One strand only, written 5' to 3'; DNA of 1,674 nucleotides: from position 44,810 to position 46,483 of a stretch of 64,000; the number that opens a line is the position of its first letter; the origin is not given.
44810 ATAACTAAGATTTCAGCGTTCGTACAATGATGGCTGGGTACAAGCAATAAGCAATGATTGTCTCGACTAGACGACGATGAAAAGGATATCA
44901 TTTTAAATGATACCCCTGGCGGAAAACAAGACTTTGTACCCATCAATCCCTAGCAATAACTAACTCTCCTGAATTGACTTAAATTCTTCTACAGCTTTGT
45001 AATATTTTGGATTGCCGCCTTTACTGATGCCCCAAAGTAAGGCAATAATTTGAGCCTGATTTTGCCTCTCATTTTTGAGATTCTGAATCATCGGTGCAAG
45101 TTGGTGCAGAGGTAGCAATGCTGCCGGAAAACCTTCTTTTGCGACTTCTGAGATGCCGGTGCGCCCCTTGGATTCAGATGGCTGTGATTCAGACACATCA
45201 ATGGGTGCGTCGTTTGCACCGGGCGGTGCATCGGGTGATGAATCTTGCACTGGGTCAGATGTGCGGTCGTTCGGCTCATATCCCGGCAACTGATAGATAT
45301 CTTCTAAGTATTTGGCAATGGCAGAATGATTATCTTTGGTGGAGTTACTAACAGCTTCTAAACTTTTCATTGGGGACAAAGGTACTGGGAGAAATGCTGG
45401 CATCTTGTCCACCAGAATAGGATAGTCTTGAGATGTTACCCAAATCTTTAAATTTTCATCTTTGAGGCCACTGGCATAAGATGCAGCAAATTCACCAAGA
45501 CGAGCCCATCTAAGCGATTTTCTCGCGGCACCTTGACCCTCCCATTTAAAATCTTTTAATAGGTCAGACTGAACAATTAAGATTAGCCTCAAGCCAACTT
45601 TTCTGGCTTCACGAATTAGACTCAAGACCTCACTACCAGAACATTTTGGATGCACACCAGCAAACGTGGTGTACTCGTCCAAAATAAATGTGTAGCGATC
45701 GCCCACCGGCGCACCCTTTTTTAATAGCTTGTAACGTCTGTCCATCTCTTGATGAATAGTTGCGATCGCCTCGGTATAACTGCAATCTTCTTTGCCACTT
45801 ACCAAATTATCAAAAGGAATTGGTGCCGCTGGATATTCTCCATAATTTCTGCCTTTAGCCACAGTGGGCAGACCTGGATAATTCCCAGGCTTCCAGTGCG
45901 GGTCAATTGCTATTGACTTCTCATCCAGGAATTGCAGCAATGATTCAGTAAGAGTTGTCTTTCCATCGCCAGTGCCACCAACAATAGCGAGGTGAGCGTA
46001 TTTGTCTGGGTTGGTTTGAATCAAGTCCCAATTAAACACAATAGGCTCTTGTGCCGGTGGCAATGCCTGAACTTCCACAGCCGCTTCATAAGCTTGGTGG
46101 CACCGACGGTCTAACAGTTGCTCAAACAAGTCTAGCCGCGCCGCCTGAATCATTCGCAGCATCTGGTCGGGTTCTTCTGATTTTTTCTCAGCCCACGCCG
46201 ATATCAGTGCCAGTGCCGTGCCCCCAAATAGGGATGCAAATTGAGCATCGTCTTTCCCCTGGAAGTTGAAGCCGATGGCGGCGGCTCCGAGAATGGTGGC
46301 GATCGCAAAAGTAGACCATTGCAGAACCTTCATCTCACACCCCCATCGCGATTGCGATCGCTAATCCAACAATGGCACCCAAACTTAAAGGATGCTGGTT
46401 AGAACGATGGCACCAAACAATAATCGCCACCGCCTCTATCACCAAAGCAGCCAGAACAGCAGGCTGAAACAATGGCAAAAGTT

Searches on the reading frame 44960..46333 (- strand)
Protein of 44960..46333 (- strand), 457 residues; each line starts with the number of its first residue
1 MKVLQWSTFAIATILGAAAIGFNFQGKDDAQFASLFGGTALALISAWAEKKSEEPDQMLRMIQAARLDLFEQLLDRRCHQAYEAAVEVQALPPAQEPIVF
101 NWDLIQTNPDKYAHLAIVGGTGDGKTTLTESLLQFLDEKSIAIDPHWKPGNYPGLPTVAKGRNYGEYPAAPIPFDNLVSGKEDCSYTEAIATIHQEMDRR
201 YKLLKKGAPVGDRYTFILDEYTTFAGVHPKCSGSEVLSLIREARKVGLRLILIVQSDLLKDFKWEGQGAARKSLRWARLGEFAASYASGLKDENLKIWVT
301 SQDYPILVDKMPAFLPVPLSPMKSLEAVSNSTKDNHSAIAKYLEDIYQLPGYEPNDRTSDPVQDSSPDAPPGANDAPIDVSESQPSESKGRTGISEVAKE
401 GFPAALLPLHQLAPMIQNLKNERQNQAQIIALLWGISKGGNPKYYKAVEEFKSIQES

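Call 8: search_protein_families(library=pfam, max_evalue=0.01, proteins=[window:44960-46333:-])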
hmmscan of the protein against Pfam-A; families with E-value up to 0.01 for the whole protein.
window:44960-46333:- (457 aa): 2 families
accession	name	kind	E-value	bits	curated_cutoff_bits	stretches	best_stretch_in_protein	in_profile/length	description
PF01935.23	DUF87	-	0.0013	19.3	23.2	0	113-137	24-48/220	Helicase HerA, central domain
PF01580.24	FtsK_SpoIIIE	-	0.0051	16.7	24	0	104-134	35-61/221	FtsK/SpoIIIE family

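Call 24: search_protein_families(library=ncbifam, max_evalue=0.01, proteins=[window:44960-46333:-])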
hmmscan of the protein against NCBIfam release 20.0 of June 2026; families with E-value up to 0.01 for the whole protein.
window:44960-46333:- (457 aa): 0 families

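Call 25: search_protein_families(library=phrogs, max_evalue=0.01, proteins=[window:44960-46333:-])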
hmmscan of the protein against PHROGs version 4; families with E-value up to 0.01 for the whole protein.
window:44960-46333:- (457 aa): 2 families
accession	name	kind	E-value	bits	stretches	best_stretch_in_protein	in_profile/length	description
phrog_2666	-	head and packaging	5.2e-05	23.1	1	105-256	314-464/555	terminase large subunit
phrog_1358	-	moron, auxiliary metabolic gene and host takeover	0.0055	15.2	0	104-134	595-625/1382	FtsK/SpoIIIE-like protein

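Call 26: find_homologous_proteins(query=window:44960-46333:-, max_evalue=0.001)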
Query window:44960-46333:- (457 aa): 75 proteins with E <= 0.001 among 8000 candidates.
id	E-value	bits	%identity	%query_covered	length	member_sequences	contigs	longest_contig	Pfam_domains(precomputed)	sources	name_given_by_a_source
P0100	1.7e-298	1008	97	100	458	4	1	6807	-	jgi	-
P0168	1.1e-264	896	88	100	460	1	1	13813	-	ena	-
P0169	9.3e-257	870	85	100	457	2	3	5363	-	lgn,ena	-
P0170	7.9e-147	508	54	99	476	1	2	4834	-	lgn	-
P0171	2.4e-145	503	55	99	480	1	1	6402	-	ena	-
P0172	4.6e-145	502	54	99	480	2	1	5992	-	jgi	jgi:hypothetical protein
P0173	8.0e-138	478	52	99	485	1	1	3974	-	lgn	-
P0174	4.3e-137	476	52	99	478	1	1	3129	-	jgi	-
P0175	4.0e-136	473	51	99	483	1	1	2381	-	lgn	-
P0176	1.3e-135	471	52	99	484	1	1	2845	-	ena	-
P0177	1.8e-135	470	51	99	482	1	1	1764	-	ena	-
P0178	6.7e-132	459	51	98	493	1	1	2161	-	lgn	-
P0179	3.7e-131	456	50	99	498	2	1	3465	-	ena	-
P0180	3.3e-124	433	55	84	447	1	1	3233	-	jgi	jgi:hypothetical protein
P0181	2.1e-116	407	46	98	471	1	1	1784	-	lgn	-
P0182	9.9e-115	402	45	99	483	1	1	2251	PF01935.24,PF01580.25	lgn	-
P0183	1.7e-92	329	41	100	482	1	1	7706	PF01935.24,PF01580.25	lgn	-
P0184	7.7e-84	300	42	85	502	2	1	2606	PF01580.25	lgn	-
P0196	1.3e-46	177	42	47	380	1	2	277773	-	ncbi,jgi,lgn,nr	ncbi:MAG: hypothetical protein KME19_08950 [Microcoleus vaginatus WJT46-NPBG5]|jgi:DNA segregation A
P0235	1.8e-20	91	27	62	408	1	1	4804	PF01580.25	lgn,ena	-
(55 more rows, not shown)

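Call 28: search_solved_structures(query=A1, max_evalue=1, show_alignments=1)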
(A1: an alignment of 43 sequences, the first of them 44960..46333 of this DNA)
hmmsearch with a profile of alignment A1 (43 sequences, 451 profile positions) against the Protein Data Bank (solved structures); distinct sequences matched with E-value up to 1: 316 (the best 60 are shown).
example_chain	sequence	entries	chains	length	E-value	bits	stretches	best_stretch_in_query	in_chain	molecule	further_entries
9x1l_A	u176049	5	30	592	4.7e-07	32.7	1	117-175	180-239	DNA helicase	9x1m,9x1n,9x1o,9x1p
2iut_A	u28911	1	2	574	7.4e-06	28.7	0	215-263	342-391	DNA TRANSLOCASE FTSK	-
8wd9_D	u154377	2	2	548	2.8e-05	26.8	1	118-140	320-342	Probable dipeptide-transport ATP-binding protein ABC transporter DppD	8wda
8wdb_D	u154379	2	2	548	2.9e-05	26.8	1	118-140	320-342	Probable dipeptide-transport ATP-binding protein ABC transporter DppD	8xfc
8wiv_A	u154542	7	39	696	8.2e-05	25.3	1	117-149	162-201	Helicase HerA central domain-containing protein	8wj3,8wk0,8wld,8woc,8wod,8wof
8yho_A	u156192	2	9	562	8.4e-05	25.3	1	117-140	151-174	DUF87 domain-containing protein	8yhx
2iuu_A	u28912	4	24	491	0.00014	24.6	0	215-263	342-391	DNA TRANSLOCASE FTSK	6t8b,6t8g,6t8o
4d2i_A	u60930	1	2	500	0.00019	24.1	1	117-150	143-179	HERA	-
6c2u_A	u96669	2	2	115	0.00033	23.3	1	118-138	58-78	phosphate-loop protein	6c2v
9c1m_M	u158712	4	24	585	0.0007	22.2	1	113-141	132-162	ATP-binding protein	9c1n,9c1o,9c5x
7np7_C1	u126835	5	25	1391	0.00078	22.1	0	208-259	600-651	ESX-5 secretion system protein EccC5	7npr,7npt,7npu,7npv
2ius_A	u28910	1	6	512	0.00079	22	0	189-209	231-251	DNA TRANSLOCASE FTSK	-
8xau_A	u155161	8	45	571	0.001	21.7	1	116-141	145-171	ATP-binding protein | HerA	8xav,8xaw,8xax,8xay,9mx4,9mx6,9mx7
9fqr_G8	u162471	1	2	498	0.0013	21.3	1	94-143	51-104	Adenylate kinase 8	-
9kym_B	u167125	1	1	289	0.002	20.7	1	118-140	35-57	Energy-coupling factor transporter ATP-binding protein EcfA2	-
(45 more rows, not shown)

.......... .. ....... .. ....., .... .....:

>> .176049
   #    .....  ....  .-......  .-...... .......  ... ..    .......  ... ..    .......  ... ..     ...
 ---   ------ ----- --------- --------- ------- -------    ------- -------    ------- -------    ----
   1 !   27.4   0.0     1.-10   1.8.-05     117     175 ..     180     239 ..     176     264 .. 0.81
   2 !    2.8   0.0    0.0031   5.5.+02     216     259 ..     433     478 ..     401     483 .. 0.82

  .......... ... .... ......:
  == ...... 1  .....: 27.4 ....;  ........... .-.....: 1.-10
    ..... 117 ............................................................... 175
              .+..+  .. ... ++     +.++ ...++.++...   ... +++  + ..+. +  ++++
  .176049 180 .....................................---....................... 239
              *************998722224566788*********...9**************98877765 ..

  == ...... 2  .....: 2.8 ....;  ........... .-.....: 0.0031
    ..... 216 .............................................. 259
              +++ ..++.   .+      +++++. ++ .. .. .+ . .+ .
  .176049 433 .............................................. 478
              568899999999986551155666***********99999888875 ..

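Call 33: find_encoding_contigs(protein=P0168, flank=10000, max_places=3)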
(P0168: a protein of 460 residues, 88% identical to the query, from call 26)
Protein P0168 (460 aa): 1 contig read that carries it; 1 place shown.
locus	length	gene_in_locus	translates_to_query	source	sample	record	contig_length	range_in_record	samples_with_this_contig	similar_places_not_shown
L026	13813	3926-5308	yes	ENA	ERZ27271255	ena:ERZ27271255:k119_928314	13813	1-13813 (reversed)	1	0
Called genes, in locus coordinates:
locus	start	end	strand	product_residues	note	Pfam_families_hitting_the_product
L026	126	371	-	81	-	PF13443:HTH_26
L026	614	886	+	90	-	-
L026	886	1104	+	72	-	-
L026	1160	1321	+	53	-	-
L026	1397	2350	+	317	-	PF17989:ALP_N (weak)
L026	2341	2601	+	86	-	-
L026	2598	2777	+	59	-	-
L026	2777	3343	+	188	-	-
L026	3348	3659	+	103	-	-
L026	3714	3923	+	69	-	-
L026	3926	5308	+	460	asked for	-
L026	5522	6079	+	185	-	-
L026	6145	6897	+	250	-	-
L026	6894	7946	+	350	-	PF04307:YdjM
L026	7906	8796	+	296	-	-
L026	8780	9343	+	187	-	PF00565:SNase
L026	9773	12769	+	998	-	PF09250:Prim-Pol, PF08706:D5_N, PF19263:DUF5906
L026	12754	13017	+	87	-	-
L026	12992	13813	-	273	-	?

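Call 37: find_related_loci(query=A2, collection=genome_contigs, flank=10000)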
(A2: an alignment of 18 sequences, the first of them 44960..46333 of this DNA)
Query A2 (457 aa) in genome_contigs; peptide patterns used: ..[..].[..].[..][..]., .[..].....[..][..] (x = any residue, [..] = any of these).
246 stretches matched a pattern; 76 encode a relative of the query (tblastn E <= 1e-3); 76 distinct loci.
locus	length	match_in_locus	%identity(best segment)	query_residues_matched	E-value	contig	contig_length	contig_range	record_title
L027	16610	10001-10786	42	100-349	2e-54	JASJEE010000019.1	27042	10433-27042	MAG: Microcoleaceae cyanobacterium MO_207.B10 MO_207.c_145, whole genome shotgun sequence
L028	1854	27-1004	35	7-320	4e-55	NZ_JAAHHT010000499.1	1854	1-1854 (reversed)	MAG: Okeania sp. SIO3I5 3I5_NODE_499, whole genome shotgun sequence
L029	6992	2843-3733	39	30-315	8e-53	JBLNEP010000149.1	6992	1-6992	MAG: Actinomycetota bacterium isolate MAG69 PRJNA853613_bin2_renamed_148, whole genome shotgun sequence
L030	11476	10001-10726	41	100-333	2e-51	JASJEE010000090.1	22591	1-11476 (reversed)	MAG: Microcoleaceae cyanobacterium MO_207.B10 MO_207.c_527, whole genome shotgun sequence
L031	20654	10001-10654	42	100-316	1e-49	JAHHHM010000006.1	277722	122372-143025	MAG: Microcoleus vaginatus WJT46-NPBG5 scaffold_59_c1, whole genome shotgun sequence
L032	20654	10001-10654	42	100-316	1e-49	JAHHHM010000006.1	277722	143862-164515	MAG: Microcoleus vaginatus WJT46-NPBG5 scaffold_59_c1, whole genome shotgun sequence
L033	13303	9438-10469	33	100-451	1e-46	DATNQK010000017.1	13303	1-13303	MAG TPA_asm: Stenomitos sp. isolate SMAG_U16505 k141_441699, whole genome shotgun sequence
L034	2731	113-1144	34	100-451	2e-46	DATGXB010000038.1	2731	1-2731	MAG TPA_asm: Nostocaceae cyanobacterium isolate SMAG_U10597 k141_24458, whole genome shotgun sequence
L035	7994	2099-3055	28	96-454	3e-37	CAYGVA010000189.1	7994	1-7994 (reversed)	MAG TPA_asm: uncultured Leptolyngbya sp. isolate ERP117304_co3_78 genome assembly, contig: NODE_12903_length_7994_cov_59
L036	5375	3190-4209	28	81-454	4e-34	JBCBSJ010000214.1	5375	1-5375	MAG: Cyanobacteria bacterium J06638_20 k141_304570_length_5375_cov_104.1578, whole genome shotgun sequence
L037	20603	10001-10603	36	100-294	3e-31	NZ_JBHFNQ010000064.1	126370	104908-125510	Floridaenema aerugineum BLCC-F46 bin1.fa-64, whole genome shotgun sequence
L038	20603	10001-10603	36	100-294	3e-31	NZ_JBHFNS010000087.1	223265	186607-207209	Floridaenema fluviatile BLCC-F154 k141_3285, whole genome shotgun sequence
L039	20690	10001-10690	47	86-315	2e-58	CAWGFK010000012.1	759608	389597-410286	MAG: uncultured cyanobacterium isolate MFD01721.bin.1.50 genome assembly, contig: contig_20467, whole genome shotgun seq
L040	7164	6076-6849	26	9-294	5e-13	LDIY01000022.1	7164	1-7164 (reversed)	MAG: candidate division TM6 bacterium SOIL31 contig_164464, whole genome shotgun sequence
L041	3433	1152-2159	24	5-348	5e-12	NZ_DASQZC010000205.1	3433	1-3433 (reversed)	MAG: Nostoc sp. isolate SMAG_U11081 k141_165666, whole genome shotgun sequence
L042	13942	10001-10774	28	60-315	1e-11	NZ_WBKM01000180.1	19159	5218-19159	Nostoc sp. WHI contig-14, whole genome shotgun sequence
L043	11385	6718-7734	22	2-353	6e-11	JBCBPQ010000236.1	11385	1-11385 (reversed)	MAG: Cyanobacteria bacterium J06633_8 k141_639879_length_11385_cov_81.0000, whole genome shotgun sequence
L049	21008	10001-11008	23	6-349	3e-9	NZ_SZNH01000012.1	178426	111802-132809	Nostoc sp. PA-18-2419 strain JC1668 voucher PA182419 scaffold12.1, whole genome shotgun sequence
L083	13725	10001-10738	23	73-317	3e-7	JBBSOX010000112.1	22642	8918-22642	MAG: Chroococcales cyanobacterium isolate LS6_sbin.41 LS6_sbin.41_K_307341_L_22642_cov_18.0000, whole genome shotgun seq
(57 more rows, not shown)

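Call 38: predict_structure(alignment_id=A1)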
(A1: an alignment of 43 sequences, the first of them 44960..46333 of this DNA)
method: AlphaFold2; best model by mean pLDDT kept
length: 457 residues; sequences in the alignment: 43
mean_pLDDT: 82.8   pTM: 0.55
mean pLDDT of the five models: 82.8, 82.3, 81.1, 80.9, 80.1
residues with pLDDT >= 90: 268; 70-90: 92; 50-70: 52; < 50: 45
segments of 3 or more residues with pLDDT < 50: 327-333, 352-369, 371-389
pLDDT, mean of each block of 10 residues (from residue 1): 74 75 63 71 69 64 78 78 59 77 95 96 95 95 95 94 96 97 96 98 96 96 97 96 96 95 89 95 97 95 96 90 56 61 77 46 40 39 40 85 92 96 97 94 96 92
secondary structure, 60 per line:
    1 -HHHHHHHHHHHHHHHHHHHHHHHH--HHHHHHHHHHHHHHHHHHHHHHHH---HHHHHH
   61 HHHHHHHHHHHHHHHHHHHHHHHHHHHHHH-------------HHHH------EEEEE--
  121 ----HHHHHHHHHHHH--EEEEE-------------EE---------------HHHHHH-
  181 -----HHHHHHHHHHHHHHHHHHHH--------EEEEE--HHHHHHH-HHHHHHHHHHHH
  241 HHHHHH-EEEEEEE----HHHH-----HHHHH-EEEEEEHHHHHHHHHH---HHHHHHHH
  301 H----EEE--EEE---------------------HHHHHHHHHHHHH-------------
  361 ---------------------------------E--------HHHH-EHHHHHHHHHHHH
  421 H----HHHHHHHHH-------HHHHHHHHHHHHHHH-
elements in order: H2-25 H28-51 H55-90 H104-107 E114-118 H125-136 E139-143 H174-179 H186-205 E214-218 H221-227 H229-246 E248-254 H259-262 H268-272 E274-279 H280-289 H293-301 E306-308 E311-313 H335-347 H403-406 H409-421 H426-434 H442-456

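Call 41: fold_search(model_id=the predicted structure, library=pdb)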
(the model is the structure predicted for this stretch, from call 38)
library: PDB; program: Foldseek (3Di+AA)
matches with E <= 10: 1426; with E <= 0.001: 31
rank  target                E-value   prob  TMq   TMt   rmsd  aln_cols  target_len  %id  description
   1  6t8g_A                1.1e-05  1.00  0.32  0.36   5.6       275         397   16  Stalled FtsK motor domain bound to dsDNA (released 2019-11-20)
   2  6t8b_B                1.3e-05  1.00  0.25  0.29   5.3       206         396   17  FtsK motor domain with dsDNA, translocating state (released 2019-11-20)
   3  6t8g_F                3.3e-05  1.00  0.31  0.35   6.0       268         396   18  Stalled FtsK motor domain bound to dsDNA (released 2019-11-20)
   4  6t8g_C                7.4e-05  1.00  0.30  0.34   5.9       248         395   17  Stalled FtsK motor domain bound to dsDNA (released 2019-11-20)
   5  6t8b_A                7.9e-05  1.00  0.32  0.37   5.1       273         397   16  FtsK motor domain with dsDNA, translocating state (released 2019-11-20)
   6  6t8o_A                9.4e-05  1.00  0.32  0.36   5.3       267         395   16  Stalled FtsK motor domain bound to dsDNA end (released 2019-11-20)
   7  4nh0_A                9.4e-05  1.00  0.29  0.17   6.5       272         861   15  Cytoplasmic domain of the Thermomonospora curvata Type VII Secretion ATPase EccC (released 2015-02-11)
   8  6t8b_D                1.1e-04  1.00  0.23  0.27   6.3       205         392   20  FtsK motor domain with dsDNA, translocating state (released 2019-11-20)
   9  2ius_D                1.5e-04  1.00  0.31  0.35   6.1       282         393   16  E. coli FtsK motor domain (released 2006-08-29)
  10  6t8o_C                1.6e-04  1.00  0.30  0.34   6.1       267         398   16  Stalled FtsK motor domain bound to dsDNA end (released 2019-11-20)
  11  2ius_E                2.1e-04  1.00  0.33  0.39   5.3       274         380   15  E. coli FtsK motor domain (released 2006-08-29)
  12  6tv1                  2.3e-04  1.00  0.27  0.47   7.4       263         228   10  ATPase domain D3 of the EssC coupling protein from S. aureus USA300 (released 2020-01-29)
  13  6t8o_F                2.9e-04  1.00  0.30  0.34   6.2       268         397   16  Stalled FtsK motor domain bound to dsDNA end (released 2019-11-20)
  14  4nh0_B                3.0e-04  1.00  0.31  0.18   6.7       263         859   13  Cytoplasmic domain of the Thermomonospora curvata Type VII Secretion ATPase EccC (released 2015-02-11)
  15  2ius_F                3.2e-04  1.00  0.33  0.39   5.7       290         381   17  E. coli FtsK motor domain (released 2006-08-29)
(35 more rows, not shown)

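Call 46: search_protein_families(library=pfam, max_evalue=0.01, proteins=[L083:5474-5809:-, L083:5813-6268:-, L083:6265-6510:-, L083:6510-7091:-, L083:7202-8026:-, L083:8026-10026:-, L083:9776-11026:+, L083:11360-12475:+, L039:8865-9311:+, L039:11781-13235:+])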
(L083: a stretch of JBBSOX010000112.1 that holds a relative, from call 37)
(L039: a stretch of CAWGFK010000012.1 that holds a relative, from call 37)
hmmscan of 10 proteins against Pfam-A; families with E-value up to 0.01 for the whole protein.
L083:5474-5809:- (111 aa): 0 families

L083:5813-6268:- (151 aa): 0 families

L083:6265-6510:- (81 aa): 0 families

L083:6510-7091:- (193 aa): 0 families

L083:7202-8026:- (274 aa): 0 families

L083:8026-10026:- (666 aa): 1 family
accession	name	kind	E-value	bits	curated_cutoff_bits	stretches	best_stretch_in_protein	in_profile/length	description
PF01519.22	DUF16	-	0.0058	17.5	40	1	195-291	20-104/104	Protein of unknown function DUF16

L083:9776-11026:+ (416 aa): 1 family
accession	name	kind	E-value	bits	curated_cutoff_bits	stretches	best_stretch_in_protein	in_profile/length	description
PF01935.23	DUF87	-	0.0035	17.9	23.2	1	127-158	23-58/220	Helicase HerA, central domain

L083:11360-12475:+ (371 aa): 2 families
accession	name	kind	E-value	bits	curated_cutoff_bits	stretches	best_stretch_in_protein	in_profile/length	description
PF00589.27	Phage_integrase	-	5e-05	23.6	27.1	1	222-335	31-157/172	Phage integrase family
PF12167.14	Arm-DNA-bind_2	-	0.0023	18.3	22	1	46-85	22-60/65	Arm DNA-binding domain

L039:8865-9311:+ (148 aa): 0 families

L039:11781-13235:+ (484 aa): 2 families
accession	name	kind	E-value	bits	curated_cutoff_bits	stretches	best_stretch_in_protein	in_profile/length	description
PF23343.2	REP_ORF2-G2P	-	5.2e-08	33.5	27.8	1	78-202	15-98/99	Replication-associated protein ORF2/G2P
PF20199.4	RepSA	-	0.00035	20.3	34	1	82-205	173-311/438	Replication initiator protein, pSAM2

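Call 67: search_protein_families(library=padloc, max_evalue=0.001, proteins=[window:44960-46333:-])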
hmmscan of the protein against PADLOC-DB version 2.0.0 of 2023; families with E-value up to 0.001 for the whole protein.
window:44960-46333:- (457 aa): 1 family
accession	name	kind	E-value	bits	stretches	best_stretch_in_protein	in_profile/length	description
PDLC04140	mad8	-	4.5e-07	27.7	0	211-257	190-234/314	mads_8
